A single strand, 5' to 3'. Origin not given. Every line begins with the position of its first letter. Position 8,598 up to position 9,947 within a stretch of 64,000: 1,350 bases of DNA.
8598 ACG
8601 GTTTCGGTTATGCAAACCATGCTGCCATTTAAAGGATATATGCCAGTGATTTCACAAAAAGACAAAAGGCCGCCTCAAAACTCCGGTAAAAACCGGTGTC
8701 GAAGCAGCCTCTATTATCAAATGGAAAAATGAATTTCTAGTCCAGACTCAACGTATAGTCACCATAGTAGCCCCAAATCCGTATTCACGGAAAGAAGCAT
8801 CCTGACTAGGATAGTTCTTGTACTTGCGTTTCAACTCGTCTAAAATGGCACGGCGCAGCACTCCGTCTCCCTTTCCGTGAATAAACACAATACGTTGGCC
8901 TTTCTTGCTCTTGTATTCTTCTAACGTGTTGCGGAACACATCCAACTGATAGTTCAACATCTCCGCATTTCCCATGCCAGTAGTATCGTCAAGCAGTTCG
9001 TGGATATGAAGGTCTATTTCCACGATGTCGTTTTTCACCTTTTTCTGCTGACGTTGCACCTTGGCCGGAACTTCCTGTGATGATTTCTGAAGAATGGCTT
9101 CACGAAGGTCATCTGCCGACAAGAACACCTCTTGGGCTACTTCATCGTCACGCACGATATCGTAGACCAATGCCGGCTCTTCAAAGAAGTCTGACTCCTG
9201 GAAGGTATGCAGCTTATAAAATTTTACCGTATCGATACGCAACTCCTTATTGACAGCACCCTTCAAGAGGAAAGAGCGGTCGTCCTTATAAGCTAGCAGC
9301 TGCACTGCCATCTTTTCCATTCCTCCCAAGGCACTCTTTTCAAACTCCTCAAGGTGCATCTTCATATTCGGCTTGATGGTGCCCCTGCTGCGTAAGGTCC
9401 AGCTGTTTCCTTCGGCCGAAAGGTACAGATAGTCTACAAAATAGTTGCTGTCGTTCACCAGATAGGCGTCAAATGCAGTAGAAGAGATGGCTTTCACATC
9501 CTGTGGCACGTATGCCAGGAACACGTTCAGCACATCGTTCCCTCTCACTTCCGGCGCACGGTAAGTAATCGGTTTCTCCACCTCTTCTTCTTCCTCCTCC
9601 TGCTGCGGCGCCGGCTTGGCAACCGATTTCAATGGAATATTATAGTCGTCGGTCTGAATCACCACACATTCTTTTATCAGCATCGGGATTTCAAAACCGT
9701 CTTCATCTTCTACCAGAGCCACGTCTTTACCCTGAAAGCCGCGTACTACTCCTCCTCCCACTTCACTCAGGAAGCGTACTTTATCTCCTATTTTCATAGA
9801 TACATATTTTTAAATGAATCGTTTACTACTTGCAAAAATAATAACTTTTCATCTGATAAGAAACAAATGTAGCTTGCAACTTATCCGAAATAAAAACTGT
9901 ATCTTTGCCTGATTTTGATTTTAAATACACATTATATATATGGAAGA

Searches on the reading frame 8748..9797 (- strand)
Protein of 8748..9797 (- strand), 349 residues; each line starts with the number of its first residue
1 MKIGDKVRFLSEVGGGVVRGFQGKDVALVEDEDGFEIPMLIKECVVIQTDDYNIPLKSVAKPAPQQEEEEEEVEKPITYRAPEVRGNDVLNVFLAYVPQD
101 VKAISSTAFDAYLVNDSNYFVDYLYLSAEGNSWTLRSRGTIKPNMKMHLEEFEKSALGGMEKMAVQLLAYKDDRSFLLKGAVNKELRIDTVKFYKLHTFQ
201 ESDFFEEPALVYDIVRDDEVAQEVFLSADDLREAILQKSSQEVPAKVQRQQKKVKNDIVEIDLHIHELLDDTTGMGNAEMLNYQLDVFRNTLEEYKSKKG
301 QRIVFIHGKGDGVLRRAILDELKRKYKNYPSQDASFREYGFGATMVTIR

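Call 4: search_protein_families(library=pfam, proteins=[window:8748-9797:-], max_evalue=0.1)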
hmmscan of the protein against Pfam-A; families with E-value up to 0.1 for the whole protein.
window:8748-9797:- (349 aa): 3 families
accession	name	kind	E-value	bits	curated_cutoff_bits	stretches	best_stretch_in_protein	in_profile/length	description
PF09640.15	DUF2027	-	3.4e-66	222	25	1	90-242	1-153/156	Domain of unknown function (DUF2027)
PF01713.27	Smr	-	3.2e-08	34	25.7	1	288-349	15-77/77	Smr domain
PF08586.15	Rsc14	-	0.025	15.8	25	1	219-286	13-77/99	RSC complex, Rsc14/Ldb7 subunit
